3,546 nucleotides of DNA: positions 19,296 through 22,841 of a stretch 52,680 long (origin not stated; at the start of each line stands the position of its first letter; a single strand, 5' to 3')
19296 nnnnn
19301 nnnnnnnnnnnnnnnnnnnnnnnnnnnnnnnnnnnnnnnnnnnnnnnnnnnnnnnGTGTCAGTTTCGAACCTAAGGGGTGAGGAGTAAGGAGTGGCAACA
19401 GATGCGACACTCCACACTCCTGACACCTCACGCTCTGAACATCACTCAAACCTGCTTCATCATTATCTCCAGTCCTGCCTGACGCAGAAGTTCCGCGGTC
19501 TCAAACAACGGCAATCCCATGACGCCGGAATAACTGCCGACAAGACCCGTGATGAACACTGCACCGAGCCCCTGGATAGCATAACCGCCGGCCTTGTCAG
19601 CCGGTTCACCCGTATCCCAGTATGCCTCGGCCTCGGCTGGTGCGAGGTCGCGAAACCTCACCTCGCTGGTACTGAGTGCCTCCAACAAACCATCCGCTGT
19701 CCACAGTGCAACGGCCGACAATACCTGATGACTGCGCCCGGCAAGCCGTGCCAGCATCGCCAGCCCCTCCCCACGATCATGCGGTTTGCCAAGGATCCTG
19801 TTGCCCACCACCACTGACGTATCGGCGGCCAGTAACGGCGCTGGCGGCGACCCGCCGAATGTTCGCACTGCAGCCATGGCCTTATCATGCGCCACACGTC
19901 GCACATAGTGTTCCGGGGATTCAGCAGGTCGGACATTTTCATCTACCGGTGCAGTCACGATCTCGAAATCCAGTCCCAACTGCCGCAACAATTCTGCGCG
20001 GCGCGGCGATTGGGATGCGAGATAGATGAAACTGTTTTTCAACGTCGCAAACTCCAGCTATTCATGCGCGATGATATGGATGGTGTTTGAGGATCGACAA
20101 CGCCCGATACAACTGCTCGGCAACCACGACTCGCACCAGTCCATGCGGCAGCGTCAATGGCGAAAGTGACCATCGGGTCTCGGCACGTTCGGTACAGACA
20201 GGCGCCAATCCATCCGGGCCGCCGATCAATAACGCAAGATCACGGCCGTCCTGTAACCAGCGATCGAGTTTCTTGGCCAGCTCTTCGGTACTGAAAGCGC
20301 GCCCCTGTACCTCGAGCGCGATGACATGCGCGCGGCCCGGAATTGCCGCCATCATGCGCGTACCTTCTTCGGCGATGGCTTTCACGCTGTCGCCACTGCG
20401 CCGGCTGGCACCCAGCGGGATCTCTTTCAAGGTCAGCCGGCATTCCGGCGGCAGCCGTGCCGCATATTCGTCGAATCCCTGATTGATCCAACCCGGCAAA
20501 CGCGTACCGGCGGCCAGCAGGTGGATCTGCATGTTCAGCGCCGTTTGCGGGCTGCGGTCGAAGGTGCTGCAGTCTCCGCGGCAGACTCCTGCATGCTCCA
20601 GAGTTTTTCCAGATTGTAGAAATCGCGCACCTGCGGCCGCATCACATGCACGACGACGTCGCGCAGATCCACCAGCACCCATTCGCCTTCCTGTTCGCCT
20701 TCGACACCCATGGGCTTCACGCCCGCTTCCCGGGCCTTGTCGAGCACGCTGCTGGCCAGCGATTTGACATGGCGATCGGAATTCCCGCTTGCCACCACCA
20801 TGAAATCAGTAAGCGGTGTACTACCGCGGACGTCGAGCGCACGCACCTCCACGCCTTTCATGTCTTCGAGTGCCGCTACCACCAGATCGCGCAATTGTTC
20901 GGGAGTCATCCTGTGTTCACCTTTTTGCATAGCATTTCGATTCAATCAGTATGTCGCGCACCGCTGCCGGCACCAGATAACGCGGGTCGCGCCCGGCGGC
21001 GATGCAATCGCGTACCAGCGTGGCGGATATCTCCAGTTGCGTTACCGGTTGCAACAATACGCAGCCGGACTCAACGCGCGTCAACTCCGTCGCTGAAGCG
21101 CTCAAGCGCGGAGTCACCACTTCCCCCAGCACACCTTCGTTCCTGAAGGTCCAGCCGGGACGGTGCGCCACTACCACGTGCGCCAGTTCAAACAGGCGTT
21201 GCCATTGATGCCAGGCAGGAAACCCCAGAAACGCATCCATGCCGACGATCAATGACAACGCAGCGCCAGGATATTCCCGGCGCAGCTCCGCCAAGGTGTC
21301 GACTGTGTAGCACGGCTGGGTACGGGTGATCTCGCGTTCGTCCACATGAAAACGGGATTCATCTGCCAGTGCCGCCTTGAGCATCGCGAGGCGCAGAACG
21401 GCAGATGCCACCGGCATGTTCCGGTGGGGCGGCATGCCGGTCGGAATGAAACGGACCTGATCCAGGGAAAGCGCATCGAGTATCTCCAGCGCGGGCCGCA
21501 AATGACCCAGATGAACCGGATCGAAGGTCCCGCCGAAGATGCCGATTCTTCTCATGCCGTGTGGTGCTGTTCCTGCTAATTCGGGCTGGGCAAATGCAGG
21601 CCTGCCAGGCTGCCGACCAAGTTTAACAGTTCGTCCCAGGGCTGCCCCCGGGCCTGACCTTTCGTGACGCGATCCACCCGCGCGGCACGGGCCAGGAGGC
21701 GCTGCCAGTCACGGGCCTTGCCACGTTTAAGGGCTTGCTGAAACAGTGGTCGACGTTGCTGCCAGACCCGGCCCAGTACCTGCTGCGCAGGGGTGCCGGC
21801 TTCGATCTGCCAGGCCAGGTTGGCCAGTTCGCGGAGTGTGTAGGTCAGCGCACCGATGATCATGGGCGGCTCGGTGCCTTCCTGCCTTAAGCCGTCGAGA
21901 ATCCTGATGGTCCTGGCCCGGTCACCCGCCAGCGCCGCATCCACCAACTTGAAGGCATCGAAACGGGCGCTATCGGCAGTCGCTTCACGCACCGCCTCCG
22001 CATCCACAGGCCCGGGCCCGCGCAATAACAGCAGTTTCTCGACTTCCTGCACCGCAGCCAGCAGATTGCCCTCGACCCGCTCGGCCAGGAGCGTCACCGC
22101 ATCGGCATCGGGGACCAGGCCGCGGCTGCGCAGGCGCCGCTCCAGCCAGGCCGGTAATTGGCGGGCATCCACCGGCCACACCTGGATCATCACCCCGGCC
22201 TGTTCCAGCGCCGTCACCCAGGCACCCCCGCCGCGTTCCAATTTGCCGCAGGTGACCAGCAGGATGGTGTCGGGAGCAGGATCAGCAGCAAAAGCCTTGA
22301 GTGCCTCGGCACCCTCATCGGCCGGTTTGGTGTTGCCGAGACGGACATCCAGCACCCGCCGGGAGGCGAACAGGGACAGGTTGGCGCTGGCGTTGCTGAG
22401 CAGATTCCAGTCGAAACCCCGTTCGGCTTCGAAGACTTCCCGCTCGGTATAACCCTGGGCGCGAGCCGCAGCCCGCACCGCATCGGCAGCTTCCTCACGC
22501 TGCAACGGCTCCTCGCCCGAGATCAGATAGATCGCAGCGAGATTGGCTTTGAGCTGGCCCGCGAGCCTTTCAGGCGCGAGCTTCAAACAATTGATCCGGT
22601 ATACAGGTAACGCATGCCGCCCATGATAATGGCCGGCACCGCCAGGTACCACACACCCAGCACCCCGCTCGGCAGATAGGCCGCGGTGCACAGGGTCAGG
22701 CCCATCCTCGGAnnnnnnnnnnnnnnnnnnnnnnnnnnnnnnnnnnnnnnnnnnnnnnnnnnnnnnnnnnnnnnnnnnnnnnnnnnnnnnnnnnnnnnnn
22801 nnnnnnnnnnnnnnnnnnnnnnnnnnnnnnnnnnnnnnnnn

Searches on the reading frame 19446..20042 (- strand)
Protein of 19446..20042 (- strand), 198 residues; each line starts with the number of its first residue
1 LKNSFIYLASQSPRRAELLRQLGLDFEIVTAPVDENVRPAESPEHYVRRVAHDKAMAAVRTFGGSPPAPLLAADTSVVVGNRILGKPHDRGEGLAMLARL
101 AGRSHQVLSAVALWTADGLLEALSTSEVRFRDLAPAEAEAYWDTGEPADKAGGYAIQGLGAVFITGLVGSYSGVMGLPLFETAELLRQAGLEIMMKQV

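Call 35: search_protein_families(library=pfam, proteins=[window:19446-20042:-], max_evalue=0.00001)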
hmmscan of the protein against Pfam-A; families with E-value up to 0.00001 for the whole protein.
window:19446-20042:- (198 aa): 1 family
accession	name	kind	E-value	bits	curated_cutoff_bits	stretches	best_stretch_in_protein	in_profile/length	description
PF02545.19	Maf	-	1.6e-57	194.6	27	1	6-188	2-186/187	Maf-like protein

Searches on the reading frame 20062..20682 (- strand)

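Call 35: search_protein_families(library=pfam, proteins=[window:20062-20682:-], max_evalue=0.00001)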
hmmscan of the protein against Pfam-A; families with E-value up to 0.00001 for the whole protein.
window:20062-20682:- (206 aa): 1 family
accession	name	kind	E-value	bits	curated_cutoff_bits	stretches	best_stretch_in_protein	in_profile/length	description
PF02590.22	SPOUT_MTase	-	6.5e-46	156.6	27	1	51-204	1-154/154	Predicted SPOUT methyltransferase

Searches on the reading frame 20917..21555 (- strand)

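Call 35: search_protein_families(library=pfam, proteins=[window:20917-21555:-], max_evalue=0.00001)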
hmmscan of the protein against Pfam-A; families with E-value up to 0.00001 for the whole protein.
window:20917-21555:- (212 aa): 1 family
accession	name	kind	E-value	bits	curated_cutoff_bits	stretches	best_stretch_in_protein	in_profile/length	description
PF01467.32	CTP_transf_like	-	3.2e-23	82.9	21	1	6-182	1-131/133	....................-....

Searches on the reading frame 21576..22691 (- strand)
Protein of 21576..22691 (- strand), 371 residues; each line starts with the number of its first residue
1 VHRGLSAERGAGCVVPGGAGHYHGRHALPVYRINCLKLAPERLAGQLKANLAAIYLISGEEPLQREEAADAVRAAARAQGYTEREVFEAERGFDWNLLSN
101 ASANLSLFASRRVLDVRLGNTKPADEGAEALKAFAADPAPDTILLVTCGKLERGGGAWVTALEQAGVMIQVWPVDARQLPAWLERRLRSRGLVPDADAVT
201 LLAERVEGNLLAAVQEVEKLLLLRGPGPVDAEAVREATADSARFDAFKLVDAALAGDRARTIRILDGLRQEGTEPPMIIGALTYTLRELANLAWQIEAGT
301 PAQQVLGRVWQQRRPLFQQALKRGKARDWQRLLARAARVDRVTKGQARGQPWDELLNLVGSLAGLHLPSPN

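Call 35: search_protein_families(library=pfam, proteins=[window:21576-22691:-], max_evalue=0.00001)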
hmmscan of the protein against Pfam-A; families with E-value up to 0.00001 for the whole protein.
window:21576-22691:- (371 aa): 2 families
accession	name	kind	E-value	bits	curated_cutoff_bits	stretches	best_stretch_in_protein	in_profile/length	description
PF14840.11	DNA_pol3_delt_C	-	7.7e-12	46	27.3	1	247-359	2-115/125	Processivity clamp loader gamma complex DNA pol III C-term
PF06144.19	DNA_pol3_delta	-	4.9e-10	39.9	21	1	55-169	1-121/124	DNA polymerase III, delta subunit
